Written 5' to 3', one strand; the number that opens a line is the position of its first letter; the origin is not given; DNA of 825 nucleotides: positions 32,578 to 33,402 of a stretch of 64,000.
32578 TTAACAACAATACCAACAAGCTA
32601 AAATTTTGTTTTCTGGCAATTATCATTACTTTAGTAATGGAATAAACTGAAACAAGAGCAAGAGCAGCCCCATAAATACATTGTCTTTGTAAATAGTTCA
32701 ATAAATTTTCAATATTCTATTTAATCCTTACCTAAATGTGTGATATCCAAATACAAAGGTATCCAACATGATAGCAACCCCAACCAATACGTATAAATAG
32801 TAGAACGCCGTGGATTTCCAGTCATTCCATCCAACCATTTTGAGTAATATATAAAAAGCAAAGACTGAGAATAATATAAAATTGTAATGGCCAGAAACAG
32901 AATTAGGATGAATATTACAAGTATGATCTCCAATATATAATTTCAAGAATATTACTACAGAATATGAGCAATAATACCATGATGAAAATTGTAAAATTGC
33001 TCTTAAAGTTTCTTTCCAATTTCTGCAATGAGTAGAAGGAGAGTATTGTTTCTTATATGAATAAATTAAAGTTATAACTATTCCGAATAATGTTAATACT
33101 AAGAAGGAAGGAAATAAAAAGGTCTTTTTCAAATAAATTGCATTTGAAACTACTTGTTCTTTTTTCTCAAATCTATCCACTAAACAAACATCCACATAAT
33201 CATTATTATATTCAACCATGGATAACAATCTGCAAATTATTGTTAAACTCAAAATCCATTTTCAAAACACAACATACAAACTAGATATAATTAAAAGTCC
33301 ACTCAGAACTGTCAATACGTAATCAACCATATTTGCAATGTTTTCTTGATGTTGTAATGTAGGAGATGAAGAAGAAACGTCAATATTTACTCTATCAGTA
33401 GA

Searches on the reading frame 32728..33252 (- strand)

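Call 5: search_protein_families(library=pfam, proteins=[window:32728-33252:-], max_evalue=1)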
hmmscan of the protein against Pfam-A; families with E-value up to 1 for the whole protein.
window:32728-33252:- (174 aa): 2 families
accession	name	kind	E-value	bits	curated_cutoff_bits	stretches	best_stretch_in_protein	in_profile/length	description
PF11628.13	TCR_zetazeta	-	0.058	13.6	25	1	52-65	11-24/31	T-cell surface glycoprotein CD3 zeta chain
PF17231.7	DUF5305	-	0.22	11.4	29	1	43-92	114-162/217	Family of unknown function (DUF5305)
